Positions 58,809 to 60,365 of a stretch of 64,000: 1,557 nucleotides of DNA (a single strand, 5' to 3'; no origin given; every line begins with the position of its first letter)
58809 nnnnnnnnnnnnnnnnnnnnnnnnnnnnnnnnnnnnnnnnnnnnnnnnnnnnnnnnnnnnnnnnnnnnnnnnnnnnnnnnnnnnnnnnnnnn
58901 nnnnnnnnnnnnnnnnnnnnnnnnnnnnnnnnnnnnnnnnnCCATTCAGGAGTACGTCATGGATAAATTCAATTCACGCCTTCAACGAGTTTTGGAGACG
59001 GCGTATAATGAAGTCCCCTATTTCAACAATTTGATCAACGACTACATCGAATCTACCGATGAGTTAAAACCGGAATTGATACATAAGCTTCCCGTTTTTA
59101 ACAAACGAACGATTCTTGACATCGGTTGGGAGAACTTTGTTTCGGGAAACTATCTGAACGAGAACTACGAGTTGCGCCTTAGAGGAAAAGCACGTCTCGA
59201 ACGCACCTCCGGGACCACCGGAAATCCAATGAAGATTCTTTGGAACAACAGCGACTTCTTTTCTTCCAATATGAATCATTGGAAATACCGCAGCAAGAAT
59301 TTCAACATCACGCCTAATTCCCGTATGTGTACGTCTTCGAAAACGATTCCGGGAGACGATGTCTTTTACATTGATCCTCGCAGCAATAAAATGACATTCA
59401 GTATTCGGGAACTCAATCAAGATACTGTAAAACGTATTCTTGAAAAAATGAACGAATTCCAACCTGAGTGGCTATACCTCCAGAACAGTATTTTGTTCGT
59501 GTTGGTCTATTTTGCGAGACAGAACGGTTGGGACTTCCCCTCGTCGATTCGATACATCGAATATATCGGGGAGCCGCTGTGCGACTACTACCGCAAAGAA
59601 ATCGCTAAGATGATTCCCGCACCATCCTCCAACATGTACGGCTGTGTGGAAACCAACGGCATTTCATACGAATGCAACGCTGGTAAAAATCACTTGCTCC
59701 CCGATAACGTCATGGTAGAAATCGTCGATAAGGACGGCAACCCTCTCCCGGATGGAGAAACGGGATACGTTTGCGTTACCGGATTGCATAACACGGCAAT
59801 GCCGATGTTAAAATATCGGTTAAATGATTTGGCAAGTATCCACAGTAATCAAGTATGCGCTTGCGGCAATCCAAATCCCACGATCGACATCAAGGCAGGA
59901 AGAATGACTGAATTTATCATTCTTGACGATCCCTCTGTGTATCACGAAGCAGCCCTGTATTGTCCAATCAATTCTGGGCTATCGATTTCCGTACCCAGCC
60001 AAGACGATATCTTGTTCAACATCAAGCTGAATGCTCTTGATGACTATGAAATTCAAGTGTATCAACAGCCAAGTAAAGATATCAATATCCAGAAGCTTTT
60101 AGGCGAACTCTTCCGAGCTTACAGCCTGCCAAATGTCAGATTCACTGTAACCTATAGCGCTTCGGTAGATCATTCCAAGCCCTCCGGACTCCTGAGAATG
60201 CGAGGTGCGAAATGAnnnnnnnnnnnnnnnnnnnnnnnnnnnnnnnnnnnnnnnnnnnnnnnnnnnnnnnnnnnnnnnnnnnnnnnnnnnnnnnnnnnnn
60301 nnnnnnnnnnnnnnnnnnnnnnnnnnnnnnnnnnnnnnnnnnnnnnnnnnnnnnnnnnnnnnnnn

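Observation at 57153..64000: Tightly coupled acyl-AMP ligase / ACP / PaaK-like ligase / CPBP protease / rSAM-SPASM / ABC transporter cluster with no visible precursor gene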

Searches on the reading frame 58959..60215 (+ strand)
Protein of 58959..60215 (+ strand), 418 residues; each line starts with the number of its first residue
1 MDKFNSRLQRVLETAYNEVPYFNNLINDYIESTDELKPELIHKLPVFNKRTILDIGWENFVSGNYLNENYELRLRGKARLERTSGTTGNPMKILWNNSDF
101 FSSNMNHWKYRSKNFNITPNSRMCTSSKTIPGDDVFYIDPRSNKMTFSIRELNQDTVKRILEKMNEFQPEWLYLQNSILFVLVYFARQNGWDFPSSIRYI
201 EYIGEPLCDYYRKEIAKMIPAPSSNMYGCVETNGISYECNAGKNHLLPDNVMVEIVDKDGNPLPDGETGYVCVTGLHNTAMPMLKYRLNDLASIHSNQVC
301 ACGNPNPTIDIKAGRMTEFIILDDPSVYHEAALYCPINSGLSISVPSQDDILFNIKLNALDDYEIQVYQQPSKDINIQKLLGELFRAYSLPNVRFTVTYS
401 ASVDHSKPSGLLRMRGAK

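Call 3: search_protein_families(library=pfam, proteins=[window:58959-60215:+], max_evalue=0.01)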
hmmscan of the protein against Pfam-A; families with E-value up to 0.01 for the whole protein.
window:58959-60215:+ (418 aa): 1 family
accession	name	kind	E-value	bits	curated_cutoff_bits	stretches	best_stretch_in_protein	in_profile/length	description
PF00501.34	AMP-binding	-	2.4e-11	43.5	29.9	1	83-277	170-378/384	AMP-binding enzyme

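Call 4: search_protein_families(library=ncbifam, proteins=[window:58959-60215:+], max_evalue=0.01)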
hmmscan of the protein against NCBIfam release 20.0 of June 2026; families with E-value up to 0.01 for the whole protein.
window:58959-60215:+ (418 aa): 9 families
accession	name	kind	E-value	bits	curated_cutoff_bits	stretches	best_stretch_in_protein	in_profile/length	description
NF041878.1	paak_haloarch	equivalog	2.8e-23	82.2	700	2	156-328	160-337/427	phenylacetate--CoA ligase PaaK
NF045666.1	DVU1553_fam_AMP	equivalog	1.7e-21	76.7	300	1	7-315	30-330/331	DVU_1553 family AMP-dependent CoA ligase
NF053551.1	FlxY_rubin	equivalog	5.6e-20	71.5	520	1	82-331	82-338/424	flexirubin biosynthesis putative acyl-CoA ligase FlxY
NF041217.1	BagE_FevW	exception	1e-18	67.5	800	1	159-312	157-308/424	bagremycin/ferroverdin synthetase BagE/FevW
TIGR02155.1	PA_CoA_ligase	equivalog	3.7e-18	65.3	646.3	1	157-328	156-329/422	phenylacetate--CoA ligase PaaK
TIGR03335.1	F390_ftsA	equivalog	1.3e-08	34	458.7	1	6-306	20-320/445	coenzyme F390 synthetase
TIGR02304.1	aden_form_hyp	equivalog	1.2e-06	27.8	251.9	1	157-395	176-404/430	F390 synthetase-related protein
TIGR01733.1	AA-adenyl-dom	subfamily_domain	0.0024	16.7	317.4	1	83-275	128-326/409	amino acid adenylation domain-containing protein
NF004837.0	PRK06187.1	subfamily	0.0039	15.5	476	0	82-279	177-383/531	long-chain-fatty-acid--CoA ligase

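Call 32: find_related_loci(query=A1, collection=genome_contigs, flank=10000)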
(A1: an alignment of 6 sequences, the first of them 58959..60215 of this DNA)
Query A1 (418 aa) in genome_contigs; peptide patterns used: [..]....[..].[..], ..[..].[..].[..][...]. (x = any residue, [..] = any of these).
43 stretches matched a pattern; 9 encode a relative of the query (tblastn E <= 1e-3); 9 distinct loci.
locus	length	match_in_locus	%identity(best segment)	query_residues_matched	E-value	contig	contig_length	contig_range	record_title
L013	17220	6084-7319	60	2-415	5e-176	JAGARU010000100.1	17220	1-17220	MAG: Clostridia bacterium isolate RGIG8715 Water_deer_Colon-4__c241259, whole genome shotgun sequence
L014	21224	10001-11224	58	7-415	3e-174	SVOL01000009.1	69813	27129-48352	MAG: Oscillospiraceae bacterium isolate SIG564 NODE_1951_length_69813_cov_3.037956, whole genome shotgun sequence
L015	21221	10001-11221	56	7-415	1e-163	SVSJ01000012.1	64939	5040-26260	MAG: Oscillospiraceae bacterium isolate SIG666 NODE_10697_length_64939_cov_3.638323, whole genome shotgun sequence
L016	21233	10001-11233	38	6-414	1e-92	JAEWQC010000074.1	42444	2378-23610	MAG: Bacillota bacterium isolate OH_SBrB_125 k127_328957, whole genome shotgun sequence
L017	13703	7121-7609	34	204-380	1e-23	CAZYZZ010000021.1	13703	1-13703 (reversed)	MAG TPA_asm: Candidatus Micrarchaeota archaeon isolate binchicken_co334_56 genome assembly, contig: NODE_7968_length_137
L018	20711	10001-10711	26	80-328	2e-23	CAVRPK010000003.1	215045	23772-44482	MAG: uncultured Candidatus Micrarchaeota archaeon isolate MFD03804.bin.2.26 genome assembly, contig: contig_65388, whole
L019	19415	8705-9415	27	80-328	1e-23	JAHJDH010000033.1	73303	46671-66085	MAG: Candidatus Micrarchaeota archaeon isolate Modern_marine.mb.41 Modern_marine.mb.41_k141_1969987, whole genome shotgu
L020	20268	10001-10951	22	6-333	3e-19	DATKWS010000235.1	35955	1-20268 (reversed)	MAG TPA_asm: Patescibacteria group bacterium isolate SMAG_U14169 k141_2373796, whole genome shotgun sequence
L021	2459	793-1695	24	7-318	4e-19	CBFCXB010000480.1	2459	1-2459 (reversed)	MAG TPA_asm: uncultured bacterium isolate ERR13917544_metabat2_3 genome assembly, contig: ERZ26802894.10493, whole genom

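Call 34: search_solved_structures(query=A1, max_evalue=0.001)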
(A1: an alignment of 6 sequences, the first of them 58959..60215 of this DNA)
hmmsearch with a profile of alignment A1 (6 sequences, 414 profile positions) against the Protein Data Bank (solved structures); distinct sequences matched with E-value up to 0.001: 8.
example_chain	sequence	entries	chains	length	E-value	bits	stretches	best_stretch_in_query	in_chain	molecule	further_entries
4r1l_A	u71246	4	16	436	1.4e-26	96.5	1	6-380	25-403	Phenylacetate-coenzyme A ligase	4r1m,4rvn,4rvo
9s3l_A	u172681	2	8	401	1.7e-20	76.5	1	84-310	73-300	Phenylacetate-CoA ligase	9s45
2y4o_A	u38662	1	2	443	6.7e-17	64.6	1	6-293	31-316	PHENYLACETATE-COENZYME A LIGASE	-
2y27_A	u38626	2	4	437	1.1e-14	57.3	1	159-295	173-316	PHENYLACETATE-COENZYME A LIGASE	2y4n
6wuq_A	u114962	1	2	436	1.3e-13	53.8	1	204-311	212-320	AjiA1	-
6siw_A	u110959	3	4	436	1.6e-13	53.5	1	204-310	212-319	PaaK-like ligase (AMP-dependent synthetase and ligase) | AMP-dependent synthetase and ligase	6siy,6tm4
6siw_B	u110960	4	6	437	1.6e-13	53.5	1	204-310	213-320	PaaK-like ligase (AMP-dependent synthetase and ligase) | AMP-dependent synthetase and ligase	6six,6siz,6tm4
6hdw_A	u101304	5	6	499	5.4e-05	25.4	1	7-329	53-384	2-hydroxyisobutyryl-CoA synthetase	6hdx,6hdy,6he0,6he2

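Call 50: find_related_loci(query=A1, collection=metagenome_contigs, flank=10000)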
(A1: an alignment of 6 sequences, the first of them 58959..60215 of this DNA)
Query A1 (418 aa) in metagenome_contigs; peptide patterns used: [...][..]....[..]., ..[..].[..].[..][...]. (x = any residue, [..] = any of these).
99 stretches matched a pattern; 4 encode a relative of the query (tblastn E <= 1e-3); 4 distinct loci.
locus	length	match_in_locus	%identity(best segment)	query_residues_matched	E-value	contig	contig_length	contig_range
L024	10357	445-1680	56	2-415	3e-161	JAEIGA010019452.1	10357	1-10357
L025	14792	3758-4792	24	2-355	4e-19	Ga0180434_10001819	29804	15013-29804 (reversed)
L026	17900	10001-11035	24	2-355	4e-19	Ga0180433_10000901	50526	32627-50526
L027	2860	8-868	26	8-296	8e-18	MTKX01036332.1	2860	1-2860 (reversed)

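Call 56: search_protein_families(library=pfam, proteins=[L024:3902-5209:+], max_evalue=0.01)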
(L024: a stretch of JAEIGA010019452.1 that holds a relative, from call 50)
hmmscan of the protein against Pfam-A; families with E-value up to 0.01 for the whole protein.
L024:3902-5209:+ (435 aa): 1 family
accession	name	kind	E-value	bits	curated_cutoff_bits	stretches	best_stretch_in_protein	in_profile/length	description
PF00395.25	SLH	-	1.2e-35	121.7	20.8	3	86-129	1-44/44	S-layer homology domain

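Call 61: find_homologous_proteins(query=window:58959-60215:+, max_evalue=0.00001)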
Query window:58959-60215:+ (418 aa): 73 proteins with E <= 0.00001 among 3252 candidates.
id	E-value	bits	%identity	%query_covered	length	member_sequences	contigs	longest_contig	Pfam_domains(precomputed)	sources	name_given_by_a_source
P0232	1.6e-284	961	99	100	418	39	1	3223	PF00501.35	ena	-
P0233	3.6e-203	693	69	100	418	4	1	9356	PF00501.35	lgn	-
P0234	1.9e-197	674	68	100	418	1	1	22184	PF00501.35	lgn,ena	-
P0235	9.9e-174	596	61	98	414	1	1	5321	PF00501.35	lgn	-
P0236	1.8e-170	586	60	99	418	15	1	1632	-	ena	-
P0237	2.1e-170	585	59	99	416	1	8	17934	PF00501.35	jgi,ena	-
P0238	2.9e-170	585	60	98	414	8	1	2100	PF00501.35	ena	-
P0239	3.6e-170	585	58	98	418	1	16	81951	PF00501.35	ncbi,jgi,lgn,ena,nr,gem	ncbi:MAG: phenylacetate--CoA ligase family protein [Ruminococcaceae bacterium]|nr:phenylacetate--CoA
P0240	8.7e-168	577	58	99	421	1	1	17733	PF00501.35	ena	-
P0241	4.4e-165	568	58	99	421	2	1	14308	PF00501.35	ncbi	-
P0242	1.7e-163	563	59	98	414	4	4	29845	PF00501.35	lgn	-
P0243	3.5e-161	555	58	99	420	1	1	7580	PF00501.35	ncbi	-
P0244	1.2e-160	553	55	99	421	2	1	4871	PF00501.35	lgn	-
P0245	2.0e-160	552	58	99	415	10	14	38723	PF00501.35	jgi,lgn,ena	-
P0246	2.4e-160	552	60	97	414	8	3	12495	PF00501.35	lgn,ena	-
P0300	5.2e-12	64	23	92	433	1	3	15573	PF00501.35,PF14535.13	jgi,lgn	-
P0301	2.3e-11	61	26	78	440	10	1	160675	PF00501.35,PF14535.13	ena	-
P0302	4.7e-11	60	26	78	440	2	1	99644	PF00501.35,PF14535.13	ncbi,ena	-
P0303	2.9e-10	58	26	78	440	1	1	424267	PF00501.35,PF14535.13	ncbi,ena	-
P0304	7.0e-9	53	25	78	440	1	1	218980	PF00501.35,PF14535.13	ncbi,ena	-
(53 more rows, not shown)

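Call 70: predict_structure(alignment_id=A5)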
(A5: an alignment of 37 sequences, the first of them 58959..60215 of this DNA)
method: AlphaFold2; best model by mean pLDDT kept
length: 418 residues; sequences in the alignment: 37
mean_pLDDT: 92.2   pTM: 0.89
mean pLDDT of the five models: 92.2, 91.9, 91.7, 90.4, 90.2
residues with pLDDT >= 90: 338; 70-90: 70; 50-70: 9; < 50: 1
segments of 3 or more residues with pLDDT < 50: none
pLDDT, mean of each block of 10 residues (from residue 1): 88 96 95 94 94 93 90 85 78 93 92 95 94 93 94 94 98 97 96 98 92 96 94 93 94 96 96 96 94 93 95 85 95 84 85 90 93 90 93 91 92 79
secondary structure, 60 per line:
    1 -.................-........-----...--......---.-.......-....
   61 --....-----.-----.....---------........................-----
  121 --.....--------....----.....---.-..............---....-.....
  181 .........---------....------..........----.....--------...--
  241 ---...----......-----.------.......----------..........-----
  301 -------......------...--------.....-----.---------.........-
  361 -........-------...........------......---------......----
elements in order: H2-18 H20-27 H38-43 H49-55 H57-60 E78-82 E92-96 H97-115 E123-127 E136-139 E144-148 H154-167 E171-174 H176-189 E199-202 H209-218 E223-227 E236-238 E244-246 E251-256 E269-275 E286-295 E308-313 E320-322 E331-335 E351-359 E362-369 H377-387 E394-399 E409-414
